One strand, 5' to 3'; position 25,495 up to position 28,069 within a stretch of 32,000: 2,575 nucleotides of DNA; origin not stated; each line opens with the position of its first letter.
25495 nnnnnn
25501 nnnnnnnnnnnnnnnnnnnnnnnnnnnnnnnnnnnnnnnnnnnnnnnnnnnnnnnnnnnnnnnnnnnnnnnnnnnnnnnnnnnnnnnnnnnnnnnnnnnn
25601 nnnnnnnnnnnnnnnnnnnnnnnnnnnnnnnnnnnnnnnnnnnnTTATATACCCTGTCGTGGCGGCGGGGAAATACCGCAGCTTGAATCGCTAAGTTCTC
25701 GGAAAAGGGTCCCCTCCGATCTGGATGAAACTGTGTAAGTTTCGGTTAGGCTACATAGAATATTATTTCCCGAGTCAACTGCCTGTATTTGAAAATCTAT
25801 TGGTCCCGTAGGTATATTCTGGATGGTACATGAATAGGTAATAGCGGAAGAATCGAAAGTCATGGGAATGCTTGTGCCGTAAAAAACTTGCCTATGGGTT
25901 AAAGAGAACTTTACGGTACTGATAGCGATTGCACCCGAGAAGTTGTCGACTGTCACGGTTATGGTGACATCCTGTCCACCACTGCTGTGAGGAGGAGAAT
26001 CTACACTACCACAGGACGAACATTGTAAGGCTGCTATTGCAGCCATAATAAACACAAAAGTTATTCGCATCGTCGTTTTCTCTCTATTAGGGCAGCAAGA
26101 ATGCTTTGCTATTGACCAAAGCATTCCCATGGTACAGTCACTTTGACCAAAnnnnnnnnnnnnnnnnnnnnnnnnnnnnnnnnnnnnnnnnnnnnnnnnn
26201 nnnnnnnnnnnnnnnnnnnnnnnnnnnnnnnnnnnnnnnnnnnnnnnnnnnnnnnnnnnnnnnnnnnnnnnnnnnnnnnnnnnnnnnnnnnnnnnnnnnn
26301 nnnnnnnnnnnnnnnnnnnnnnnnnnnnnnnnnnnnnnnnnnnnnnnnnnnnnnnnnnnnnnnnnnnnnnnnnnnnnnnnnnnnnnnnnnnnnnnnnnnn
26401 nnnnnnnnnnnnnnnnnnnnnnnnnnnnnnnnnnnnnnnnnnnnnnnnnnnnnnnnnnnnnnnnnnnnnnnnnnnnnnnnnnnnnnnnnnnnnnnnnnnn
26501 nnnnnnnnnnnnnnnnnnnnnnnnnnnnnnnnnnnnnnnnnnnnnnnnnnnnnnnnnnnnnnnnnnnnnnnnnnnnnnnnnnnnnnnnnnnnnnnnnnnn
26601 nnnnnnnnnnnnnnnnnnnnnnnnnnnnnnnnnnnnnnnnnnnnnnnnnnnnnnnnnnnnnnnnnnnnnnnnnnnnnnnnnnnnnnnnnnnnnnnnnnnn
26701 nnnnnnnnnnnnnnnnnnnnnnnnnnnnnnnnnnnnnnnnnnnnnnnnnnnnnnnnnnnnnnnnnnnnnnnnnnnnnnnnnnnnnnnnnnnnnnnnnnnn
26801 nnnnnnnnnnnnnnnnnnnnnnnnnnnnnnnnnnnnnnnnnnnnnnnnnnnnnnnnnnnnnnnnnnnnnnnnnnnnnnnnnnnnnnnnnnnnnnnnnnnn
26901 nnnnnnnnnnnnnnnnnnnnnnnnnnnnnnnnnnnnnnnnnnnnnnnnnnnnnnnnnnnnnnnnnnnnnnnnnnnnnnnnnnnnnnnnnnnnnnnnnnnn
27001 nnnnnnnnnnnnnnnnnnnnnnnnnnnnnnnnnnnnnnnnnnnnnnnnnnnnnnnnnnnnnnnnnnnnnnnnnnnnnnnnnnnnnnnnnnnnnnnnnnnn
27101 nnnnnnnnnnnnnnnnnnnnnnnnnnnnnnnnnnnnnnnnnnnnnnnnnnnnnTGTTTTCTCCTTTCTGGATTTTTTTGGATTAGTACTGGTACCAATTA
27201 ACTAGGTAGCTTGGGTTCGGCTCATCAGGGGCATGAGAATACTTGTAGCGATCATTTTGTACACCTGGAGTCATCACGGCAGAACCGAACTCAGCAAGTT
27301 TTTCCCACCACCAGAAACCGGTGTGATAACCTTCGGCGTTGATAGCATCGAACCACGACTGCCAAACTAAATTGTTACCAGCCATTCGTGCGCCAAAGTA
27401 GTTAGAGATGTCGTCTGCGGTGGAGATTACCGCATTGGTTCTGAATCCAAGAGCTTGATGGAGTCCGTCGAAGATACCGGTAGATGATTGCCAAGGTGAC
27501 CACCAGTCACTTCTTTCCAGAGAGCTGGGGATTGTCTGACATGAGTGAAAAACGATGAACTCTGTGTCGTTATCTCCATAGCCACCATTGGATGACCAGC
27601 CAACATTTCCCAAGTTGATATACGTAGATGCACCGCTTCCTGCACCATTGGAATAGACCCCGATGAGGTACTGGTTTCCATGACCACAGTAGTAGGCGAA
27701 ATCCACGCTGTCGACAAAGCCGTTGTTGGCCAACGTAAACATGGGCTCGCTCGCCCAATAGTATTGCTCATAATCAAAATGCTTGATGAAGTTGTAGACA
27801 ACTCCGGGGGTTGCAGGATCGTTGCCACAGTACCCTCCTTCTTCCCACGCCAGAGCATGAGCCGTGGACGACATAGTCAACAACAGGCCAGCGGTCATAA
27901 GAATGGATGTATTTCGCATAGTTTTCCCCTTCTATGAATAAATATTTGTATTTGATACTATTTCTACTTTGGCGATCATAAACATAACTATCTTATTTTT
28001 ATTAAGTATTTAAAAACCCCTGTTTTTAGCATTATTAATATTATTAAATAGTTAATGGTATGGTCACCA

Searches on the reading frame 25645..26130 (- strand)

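Call 5: search_protein_families(library=pfam, proteins=[window:25645-26130:-], max_evalue=0.01)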
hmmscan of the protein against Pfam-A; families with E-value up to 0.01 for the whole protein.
window:25645-26130:- (161 aa): 1 family
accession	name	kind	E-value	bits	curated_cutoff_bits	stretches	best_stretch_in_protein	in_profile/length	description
PF16640.11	Big_3_5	-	0.0043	18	35.5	1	45-122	4-72/88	Bacterial Ig-like domain (group 3)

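Call 6: search_protein_families(library=ncbifam, proteins=[window:25645-26130:-], max_evalue=0.01)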
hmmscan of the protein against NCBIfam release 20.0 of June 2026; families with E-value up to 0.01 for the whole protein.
window:25645-26130:- (161 aa): 2 families
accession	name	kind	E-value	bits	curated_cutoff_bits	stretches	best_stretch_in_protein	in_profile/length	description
NF058595.1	invert_tail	domain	0.00012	22.3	37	1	16-72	48-106/113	lipo-invert putative C-terminal anchoring domain-containing protein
NF033506.0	PACE-CTERM-PROT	exception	0.0079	14.9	110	1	23-136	12-115/627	putative S-layer protein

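Call 7: search_protein_families(library=padloc, proteins=[window:25645-26130:-], max_evalue=0.01)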
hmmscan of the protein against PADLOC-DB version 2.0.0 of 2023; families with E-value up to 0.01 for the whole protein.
window:25645-26130:- (161 aa): 0 families

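Call 8: search_protein_families(library=phrogs, proteins=[window:25645-26130:-], max_evalue=0.01)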
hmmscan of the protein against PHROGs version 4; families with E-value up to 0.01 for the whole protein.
window:25645-26130:- (161 aa): 0 families

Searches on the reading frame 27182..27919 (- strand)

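Call 5: search_protein_families(library=pfam, proteins=[window:27182-27919:-], max_evalue=0.01)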
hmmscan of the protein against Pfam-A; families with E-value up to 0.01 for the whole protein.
window:27182-27919:- (245 aa): 1 family
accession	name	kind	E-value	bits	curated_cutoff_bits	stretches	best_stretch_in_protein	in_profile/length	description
PF19872.4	DUF6345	-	2.1e-17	63.8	26.9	1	65-243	58-218/221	Family of unknown function (DUF6345)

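Call 6: search_protein_families(library=ncbifam, proteins=[window:27182-27919:-], max_evalue=0.01)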
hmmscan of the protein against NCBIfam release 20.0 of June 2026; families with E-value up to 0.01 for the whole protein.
window:27182-27919:- (245 aa): 0 families

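Call 7: search_protein_families(library=padloc, proteins=[window:27182-27919:-], max_evalue=0.01)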
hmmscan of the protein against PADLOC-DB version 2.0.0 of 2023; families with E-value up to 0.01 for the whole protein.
window:27182-27919:- (245 aa): 0 families

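Call 8: search_protein_families(library=phrogs, proteins=[window:27182-27919:-], max_evalue=0.01)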
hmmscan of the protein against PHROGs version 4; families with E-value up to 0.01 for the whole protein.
window:27182-27919:- (245 aa): 0 families
